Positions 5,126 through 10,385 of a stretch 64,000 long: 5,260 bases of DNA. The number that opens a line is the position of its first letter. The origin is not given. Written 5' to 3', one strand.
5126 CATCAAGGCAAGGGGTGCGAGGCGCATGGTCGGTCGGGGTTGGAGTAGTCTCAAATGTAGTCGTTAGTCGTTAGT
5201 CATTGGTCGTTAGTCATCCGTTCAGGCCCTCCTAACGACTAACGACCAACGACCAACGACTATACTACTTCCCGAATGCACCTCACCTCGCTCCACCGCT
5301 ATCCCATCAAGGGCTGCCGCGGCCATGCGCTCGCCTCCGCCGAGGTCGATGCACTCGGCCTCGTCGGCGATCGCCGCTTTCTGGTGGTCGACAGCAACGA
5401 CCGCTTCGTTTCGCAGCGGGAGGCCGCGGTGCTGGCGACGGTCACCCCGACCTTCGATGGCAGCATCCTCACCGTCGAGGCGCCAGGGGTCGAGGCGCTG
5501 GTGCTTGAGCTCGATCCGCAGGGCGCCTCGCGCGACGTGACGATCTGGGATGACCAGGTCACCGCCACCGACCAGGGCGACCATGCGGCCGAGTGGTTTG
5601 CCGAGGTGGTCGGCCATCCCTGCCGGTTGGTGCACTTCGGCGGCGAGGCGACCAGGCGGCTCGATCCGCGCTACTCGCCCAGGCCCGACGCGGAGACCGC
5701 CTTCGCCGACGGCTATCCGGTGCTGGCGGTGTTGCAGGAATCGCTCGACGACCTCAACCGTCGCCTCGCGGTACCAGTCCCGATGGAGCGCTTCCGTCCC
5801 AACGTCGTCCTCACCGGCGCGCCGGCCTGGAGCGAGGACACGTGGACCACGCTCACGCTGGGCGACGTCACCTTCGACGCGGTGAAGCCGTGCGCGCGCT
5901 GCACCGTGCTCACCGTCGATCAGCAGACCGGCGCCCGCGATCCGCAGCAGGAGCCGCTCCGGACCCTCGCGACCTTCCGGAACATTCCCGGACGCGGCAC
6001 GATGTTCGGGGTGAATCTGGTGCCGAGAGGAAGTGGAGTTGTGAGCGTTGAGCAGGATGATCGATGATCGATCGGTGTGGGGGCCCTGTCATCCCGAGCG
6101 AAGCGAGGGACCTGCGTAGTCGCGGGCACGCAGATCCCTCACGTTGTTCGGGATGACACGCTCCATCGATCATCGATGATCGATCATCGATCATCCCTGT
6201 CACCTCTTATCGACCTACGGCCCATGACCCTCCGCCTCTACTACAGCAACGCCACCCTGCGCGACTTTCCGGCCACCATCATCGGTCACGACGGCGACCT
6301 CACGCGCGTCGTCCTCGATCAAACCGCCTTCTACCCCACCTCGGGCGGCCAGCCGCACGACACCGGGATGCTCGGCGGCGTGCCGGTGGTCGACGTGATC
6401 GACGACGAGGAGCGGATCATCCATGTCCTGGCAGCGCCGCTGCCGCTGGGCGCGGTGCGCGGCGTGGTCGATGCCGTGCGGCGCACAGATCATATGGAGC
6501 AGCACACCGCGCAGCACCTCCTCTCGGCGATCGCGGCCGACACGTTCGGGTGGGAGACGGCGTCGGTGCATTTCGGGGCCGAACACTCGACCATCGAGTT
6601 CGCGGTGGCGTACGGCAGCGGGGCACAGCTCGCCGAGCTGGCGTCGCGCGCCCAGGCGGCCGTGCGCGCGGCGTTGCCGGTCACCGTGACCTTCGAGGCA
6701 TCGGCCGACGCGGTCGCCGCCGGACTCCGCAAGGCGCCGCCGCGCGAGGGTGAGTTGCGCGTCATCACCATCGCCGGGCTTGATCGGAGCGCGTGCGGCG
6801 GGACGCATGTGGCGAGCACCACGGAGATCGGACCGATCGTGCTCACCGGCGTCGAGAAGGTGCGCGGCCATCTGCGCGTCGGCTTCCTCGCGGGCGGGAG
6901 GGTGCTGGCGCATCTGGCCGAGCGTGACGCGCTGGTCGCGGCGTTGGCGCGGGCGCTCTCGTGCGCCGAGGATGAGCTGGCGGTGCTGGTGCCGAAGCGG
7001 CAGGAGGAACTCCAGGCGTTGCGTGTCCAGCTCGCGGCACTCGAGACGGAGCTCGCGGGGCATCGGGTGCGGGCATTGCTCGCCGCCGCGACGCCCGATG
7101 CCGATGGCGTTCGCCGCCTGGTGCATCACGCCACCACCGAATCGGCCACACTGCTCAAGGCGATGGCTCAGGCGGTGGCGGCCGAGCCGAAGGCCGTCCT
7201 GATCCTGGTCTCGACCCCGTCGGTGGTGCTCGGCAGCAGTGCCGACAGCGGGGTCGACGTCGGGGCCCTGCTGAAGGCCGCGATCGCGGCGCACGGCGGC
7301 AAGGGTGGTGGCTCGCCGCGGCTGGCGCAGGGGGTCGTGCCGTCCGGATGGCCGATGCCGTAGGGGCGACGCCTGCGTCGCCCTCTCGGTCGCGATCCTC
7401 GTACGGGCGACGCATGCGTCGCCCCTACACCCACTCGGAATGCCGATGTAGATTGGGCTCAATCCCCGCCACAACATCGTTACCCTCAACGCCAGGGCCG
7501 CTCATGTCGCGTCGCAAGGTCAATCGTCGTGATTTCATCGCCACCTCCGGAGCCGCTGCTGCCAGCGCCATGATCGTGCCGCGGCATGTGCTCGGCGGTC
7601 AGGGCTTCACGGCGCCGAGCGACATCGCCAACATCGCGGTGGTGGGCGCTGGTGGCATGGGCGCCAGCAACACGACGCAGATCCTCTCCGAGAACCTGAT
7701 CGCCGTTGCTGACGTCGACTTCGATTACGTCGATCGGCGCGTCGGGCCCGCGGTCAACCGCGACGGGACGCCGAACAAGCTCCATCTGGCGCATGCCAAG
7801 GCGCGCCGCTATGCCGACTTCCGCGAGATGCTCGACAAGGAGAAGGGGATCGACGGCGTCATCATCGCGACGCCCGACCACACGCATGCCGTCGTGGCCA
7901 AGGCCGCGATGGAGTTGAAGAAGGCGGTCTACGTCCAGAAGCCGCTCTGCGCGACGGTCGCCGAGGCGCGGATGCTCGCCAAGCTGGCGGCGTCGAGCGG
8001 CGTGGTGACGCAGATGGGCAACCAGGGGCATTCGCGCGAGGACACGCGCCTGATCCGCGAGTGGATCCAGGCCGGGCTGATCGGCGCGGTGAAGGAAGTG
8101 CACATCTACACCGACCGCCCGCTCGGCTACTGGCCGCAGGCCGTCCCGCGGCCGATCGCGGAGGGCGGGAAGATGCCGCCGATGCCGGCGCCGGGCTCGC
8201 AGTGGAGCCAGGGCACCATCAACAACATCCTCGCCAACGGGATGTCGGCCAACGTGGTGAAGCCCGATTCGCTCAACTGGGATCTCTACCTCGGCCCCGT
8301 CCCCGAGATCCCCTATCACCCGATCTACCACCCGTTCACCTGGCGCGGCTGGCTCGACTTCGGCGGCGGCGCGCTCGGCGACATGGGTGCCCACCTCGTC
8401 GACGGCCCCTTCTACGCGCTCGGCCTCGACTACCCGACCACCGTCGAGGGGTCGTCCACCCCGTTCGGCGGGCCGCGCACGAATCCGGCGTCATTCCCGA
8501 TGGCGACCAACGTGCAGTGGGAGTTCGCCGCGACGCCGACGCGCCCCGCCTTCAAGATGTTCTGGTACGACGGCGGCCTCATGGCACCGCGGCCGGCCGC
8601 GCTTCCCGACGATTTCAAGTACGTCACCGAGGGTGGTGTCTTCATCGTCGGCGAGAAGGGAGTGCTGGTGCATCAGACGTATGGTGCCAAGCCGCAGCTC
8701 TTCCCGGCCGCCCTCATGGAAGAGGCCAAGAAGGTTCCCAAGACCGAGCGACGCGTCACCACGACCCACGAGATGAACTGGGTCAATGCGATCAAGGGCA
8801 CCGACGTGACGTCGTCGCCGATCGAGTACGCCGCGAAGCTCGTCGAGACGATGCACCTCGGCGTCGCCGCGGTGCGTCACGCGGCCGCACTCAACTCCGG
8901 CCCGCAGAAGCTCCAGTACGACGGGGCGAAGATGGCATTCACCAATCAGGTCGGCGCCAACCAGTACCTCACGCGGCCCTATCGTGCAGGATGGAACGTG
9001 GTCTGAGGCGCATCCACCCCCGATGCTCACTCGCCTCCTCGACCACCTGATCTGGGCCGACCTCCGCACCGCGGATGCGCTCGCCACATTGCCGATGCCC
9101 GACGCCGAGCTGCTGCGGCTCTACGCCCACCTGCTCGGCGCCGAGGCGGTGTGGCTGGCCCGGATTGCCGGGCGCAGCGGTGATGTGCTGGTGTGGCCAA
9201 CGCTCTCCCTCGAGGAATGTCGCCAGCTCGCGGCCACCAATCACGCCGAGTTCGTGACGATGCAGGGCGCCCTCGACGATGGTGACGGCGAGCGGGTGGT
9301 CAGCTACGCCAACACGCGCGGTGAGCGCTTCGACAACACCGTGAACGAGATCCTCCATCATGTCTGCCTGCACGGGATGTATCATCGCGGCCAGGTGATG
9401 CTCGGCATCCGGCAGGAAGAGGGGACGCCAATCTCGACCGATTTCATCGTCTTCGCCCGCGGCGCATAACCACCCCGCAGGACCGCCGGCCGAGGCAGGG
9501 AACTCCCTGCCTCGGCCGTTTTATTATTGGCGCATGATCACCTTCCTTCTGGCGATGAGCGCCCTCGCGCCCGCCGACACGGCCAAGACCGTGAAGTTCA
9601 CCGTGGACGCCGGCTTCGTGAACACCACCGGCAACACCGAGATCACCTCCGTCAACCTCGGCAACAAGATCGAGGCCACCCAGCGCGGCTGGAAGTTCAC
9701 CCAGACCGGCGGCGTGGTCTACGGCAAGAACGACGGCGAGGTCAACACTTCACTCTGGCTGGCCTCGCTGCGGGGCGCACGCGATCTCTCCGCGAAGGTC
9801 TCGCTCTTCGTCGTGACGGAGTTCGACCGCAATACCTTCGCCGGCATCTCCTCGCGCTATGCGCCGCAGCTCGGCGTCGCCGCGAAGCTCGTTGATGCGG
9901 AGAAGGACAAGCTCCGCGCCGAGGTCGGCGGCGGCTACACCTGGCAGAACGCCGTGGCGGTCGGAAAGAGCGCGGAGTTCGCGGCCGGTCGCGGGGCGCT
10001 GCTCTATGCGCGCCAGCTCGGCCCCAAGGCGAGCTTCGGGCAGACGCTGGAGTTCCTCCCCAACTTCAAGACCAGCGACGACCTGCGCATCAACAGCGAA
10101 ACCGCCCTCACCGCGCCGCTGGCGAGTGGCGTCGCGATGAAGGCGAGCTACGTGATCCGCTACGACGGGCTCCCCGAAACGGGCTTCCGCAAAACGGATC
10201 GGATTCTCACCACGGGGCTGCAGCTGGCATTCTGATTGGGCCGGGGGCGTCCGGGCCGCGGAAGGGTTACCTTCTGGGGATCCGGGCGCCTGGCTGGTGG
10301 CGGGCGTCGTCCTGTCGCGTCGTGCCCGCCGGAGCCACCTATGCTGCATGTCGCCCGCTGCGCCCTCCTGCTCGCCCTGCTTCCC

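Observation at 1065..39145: Nine intergenic hairpin elements built from inverted tandem arrays of 7-nt units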

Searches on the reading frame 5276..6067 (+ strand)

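Call 19: search_protein_families(library=pfam, proteins=[window:5276-6067:+])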
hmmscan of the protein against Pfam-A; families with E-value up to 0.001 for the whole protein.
window:5276-6067:+ (263 aa): 2 families
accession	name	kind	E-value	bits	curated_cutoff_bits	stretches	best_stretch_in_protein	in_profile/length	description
PF03476.21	MOSC_N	-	3.8e-27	94.9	25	1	3-114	4-118/119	MOSC N-terminal beta barrel domain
PF03473.23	MOSC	-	6.2e-21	75.1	22.7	1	140-258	3-115/120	MOSC domain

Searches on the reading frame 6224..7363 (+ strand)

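Call 19: search_protein_families(library=pfam, proteins=[window:6224-7363:+])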
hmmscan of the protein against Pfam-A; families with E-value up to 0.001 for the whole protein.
window:6224-7363:+ (379 aa): 3 families
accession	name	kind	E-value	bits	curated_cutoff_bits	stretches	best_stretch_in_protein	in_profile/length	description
PF07973.19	tRNA_SAD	-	5.9e-09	36.2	24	1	178-217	1-40/44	Threonyl and Alanyl tRNA synthetase second additional domain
PF01411.24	tRNA-synt_2c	-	2.1e-06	27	30.3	1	24-53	482-511/552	tRNA synthetases class II (A)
PF02272.25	DHHA1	-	4.7e-06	27.4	25.9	1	312-373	19-84/102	DHHA1 domain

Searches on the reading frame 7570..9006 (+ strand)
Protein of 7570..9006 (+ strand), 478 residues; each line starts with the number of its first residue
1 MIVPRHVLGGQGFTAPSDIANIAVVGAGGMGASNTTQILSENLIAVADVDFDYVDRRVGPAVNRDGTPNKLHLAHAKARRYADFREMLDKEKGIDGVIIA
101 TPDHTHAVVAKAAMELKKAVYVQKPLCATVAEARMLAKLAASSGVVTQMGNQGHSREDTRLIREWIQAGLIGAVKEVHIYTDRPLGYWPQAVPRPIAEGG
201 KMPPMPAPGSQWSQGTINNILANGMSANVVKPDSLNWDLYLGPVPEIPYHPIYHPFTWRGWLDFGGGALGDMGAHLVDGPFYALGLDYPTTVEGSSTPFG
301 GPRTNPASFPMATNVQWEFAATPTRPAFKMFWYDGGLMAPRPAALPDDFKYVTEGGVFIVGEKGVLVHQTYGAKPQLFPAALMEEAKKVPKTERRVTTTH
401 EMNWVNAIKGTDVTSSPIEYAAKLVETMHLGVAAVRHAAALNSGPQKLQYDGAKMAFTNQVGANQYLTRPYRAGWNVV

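Call 32: search_protein_families(library=pfam, proteins=[window:7570-9006:+])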
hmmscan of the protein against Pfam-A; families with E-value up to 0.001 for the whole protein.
window:7570-9006:+ (478 aa): 3 families
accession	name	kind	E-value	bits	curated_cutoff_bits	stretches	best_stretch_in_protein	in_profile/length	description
PF01408.29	GFO_IDH_MocA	-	2.2e-15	57.9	24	1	21-150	2-119/120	Oxidoreductase family, NAD-binding Rossmann fold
PF19051.5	GFO_IDH_MocA_C2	-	1.4e-14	54.7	23.3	1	231-289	48-106/254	Oxidoreductase family, C-terminal alpha/beta domain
PF22725.1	GFO_IDH_MocA_C3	-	3e-06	27.7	27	0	254-295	31-71/124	GFO/IDH/MocA C-terminal domain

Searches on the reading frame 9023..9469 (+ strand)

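Call 34: search_protein_families(library=pfam, proteins=[window:9023-9469:+])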
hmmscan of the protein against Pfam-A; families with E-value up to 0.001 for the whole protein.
window:9023-9469:+ (148 aa): 2 families
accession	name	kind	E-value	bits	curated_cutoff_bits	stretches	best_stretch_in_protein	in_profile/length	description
PF05163.17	DinB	-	1.7e-10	41.6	23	1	7-145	10-158/165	DinB family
PF12867.12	DinB_2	-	7e-06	27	24.8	1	32-125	34-128/128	DinB superfamily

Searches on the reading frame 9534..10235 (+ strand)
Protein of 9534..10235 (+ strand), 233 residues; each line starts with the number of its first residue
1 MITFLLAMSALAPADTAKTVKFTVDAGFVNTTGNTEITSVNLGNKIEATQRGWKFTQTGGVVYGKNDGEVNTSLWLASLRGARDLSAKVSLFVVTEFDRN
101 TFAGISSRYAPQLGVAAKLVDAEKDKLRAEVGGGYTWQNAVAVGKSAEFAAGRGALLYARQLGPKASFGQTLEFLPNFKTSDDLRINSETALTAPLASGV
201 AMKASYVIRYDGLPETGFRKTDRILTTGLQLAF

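Call 34: search_protein_families(library=pfam, proteins=[window:9534-10235:+])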
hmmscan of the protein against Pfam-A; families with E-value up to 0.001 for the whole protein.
window:9534-10235:+ (233 aa): 1 family
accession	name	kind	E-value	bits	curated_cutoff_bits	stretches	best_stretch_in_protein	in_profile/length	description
PF04338.18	DUF481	-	3.1e-44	152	21.1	1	24-233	1-210/210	Protein of unknown function, DUF481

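Call 35: find_related_loci(query=window:9534-10235:+, collection=metagenome_contigs, flank=10000)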
Query window:9534-10235:+ (233 aa) in metagenome_contigs; peptide patterns used: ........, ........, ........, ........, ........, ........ (x = any residue, [..] = any of these).
138 stretches matched a pattern; 4 encode a relative of the query (tblastn E <= 1e-3); 4 distinct loci.
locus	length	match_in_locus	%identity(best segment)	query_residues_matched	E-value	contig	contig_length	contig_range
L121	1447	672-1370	96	1-233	8e-164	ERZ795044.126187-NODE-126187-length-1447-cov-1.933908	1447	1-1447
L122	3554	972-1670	86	1-233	2e-141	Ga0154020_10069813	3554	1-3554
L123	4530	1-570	86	44-233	3e-112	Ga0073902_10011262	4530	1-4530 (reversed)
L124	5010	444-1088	58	19-233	8e-74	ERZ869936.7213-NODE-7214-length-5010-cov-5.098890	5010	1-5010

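Call 36: find_homologous_proteins(query=window:9534-10235:+, max_evalue=1e-30)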
Query window:9534-10235:+ (233 aa): 179 proteins with E <= 1e-30 among 1242 candidates; the best 120 are listed.
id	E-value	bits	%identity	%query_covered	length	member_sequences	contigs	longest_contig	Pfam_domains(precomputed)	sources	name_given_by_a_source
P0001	5.5e-141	486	96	100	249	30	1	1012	PF04338.19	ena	-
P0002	2.3e-129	448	87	100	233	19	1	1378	PF04338.19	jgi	jgi:putative salt-induced outer membrane protein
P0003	1.0e-120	419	84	100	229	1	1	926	PF04338.19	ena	-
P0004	1.4e-114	399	75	100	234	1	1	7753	PF04338.19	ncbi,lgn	-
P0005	7.4e-114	397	76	100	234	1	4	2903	PF04338.19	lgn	-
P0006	2.8e-112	392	76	100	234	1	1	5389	PF04338.19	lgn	-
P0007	6.8e-112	390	74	100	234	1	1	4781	PF04338.19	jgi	jgi:putative salt-induced outer membrane protein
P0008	5.9e-110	384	74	100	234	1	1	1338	PF04338.19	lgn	-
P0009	5.3e-94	332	65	100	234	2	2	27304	PF04338.19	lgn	-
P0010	9.6e-90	318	63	92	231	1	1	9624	PF04338.19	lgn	-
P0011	6.2e-89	315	65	94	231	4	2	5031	PF04338.19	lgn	-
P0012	1.2e-88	315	64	100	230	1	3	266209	PF04338.19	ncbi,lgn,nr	ncbi:MAG TPA: DUF481 domain-containing protein [Gemmatimonadales bacterium]|nr:DUF481 domain-contain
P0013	1.4e-88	314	66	92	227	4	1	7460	PF04338.19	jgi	jgi:putative salt-induced outer membrane protein YdiY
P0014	1.5e-87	311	61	100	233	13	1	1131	PF04338.19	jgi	jgi:putative salt-induced outer membrane protein YdiY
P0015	2.9e-87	310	64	92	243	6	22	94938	PF04338.19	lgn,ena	-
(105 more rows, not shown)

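Call 37: find_encoding_contigs(protein=P0012, flank=10000, max_places=3)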
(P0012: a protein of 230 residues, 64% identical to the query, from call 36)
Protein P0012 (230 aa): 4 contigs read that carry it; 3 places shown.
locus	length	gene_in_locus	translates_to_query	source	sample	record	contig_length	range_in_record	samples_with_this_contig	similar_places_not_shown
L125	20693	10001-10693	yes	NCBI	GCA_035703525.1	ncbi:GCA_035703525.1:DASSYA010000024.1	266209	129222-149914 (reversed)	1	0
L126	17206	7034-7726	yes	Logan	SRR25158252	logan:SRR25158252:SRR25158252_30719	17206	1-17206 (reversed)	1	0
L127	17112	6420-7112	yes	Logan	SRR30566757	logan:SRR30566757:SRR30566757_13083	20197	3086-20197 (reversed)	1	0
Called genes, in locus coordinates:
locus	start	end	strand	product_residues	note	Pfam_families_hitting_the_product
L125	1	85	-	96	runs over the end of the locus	-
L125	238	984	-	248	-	PF03932:CutC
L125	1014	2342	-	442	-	PF01408:GFO_IDH_MocA, PF22725:GFO_IDH_MocA_C3 (faint), PF19051:GFO_IDH_MocA_C2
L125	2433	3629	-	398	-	PF01306:LacY_symp, PF03825:Nuc_H_symport, PF07690:MFS_1, PF12832:MFS_1_like, PF07690:MFS_1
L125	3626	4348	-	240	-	PF06439:3keto-disac_hyd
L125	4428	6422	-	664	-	PF02838:Glyco_hydro_20b, PF14845:Glycohydro_20b2, PF00728:Glyco_hydro_20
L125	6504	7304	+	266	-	PF03476:MOSC_N, PF03473:MOSC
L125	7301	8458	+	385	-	PF01411:tRNA-synt_2c (weak), PF07973:tRNA_SAD (weak)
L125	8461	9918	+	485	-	PF02369:Big_1 (weak), PF00415:RCC1 (faint), PF25390:WD40_RLD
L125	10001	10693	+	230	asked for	PF04338:DUF481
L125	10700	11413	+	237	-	PF04338:DUF481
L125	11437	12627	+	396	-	-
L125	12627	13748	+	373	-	PF00291:PALP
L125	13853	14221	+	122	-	PF00903:Glyoxalase (faint), PF18029:Glyoxalase_6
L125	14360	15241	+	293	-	-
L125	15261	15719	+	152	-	PF04214:DUF411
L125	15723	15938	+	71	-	-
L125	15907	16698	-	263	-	PF01553:Acyltransferase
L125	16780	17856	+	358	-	PF05343:Peptidase_M42, PF02127:Peptidase_M18 (faint), PF01546:Peptidase_M20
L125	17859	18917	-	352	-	PF13646:HEAT_2 (weak)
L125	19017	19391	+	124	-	PF00595:PDZ (weak), PF13180:PDZ_2, PF17820:PDZ_6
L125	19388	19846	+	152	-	PF13185:GAF_2 (weak), PF01590:GAF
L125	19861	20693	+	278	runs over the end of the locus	PF00561:Abhydrolase_1, PF12146:Hydrolase_4, PF12697:Abhydrolase_6, PF06821:Ser_hydrolase (faint)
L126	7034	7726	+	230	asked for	PF04338:DUF481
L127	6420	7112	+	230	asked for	PF04338:DUF481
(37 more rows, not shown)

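Call 38: find_encoding_contigs(protein=P0004, flank=10000, max_places=2)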
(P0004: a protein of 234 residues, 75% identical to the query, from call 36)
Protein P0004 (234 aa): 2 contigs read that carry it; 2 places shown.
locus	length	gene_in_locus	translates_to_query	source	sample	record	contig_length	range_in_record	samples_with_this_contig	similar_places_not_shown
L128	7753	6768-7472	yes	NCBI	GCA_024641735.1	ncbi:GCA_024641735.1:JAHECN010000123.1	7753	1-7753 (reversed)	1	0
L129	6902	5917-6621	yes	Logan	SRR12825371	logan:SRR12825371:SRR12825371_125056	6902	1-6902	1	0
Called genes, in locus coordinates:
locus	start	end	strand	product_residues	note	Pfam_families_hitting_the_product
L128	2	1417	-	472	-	?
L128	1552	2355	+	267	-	PF03476:MOSC_N, PF03473:MOSC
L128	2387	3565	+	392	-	PF01411:tRNA-synt_2c (weak), PF07973:tRNA_SAD, PF02272:DHHA1 (faint)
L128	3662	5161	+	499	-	PF01408:GFO_IDH_MocA, PF22725:GFO_IDH_MocA_C3 (faint), PF19051:GFO_IDH_MocA_C2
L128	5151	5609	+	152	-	PF05163:DinB, PF12867:DinB_2 (weak)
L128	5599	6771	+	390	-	PF02646:RmuC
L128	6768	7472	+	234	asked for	PF04338:DUF481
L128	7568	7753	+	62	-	?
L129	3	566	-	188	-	?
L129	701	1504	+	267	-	PF03476:MOSC_N, PF03473:MOSC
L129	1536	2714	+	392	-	PF01411:tRNA-synt_2c (weak), PF07973:tRNA_SAD, PF02272:DHHA1 (faint)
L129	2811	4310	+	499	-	PF01408:GFO_IDH_MocA, PF22725:GFO_IDH_MocA_C3 (faint), PF19051:GFO_IDH_MocA_C2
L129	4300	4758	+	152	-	PF05163:DinB, PF12867:DinB_2 (weak)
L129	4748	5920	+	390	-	PF02646:RmuC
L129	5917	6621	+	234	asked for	PF04338:DUF481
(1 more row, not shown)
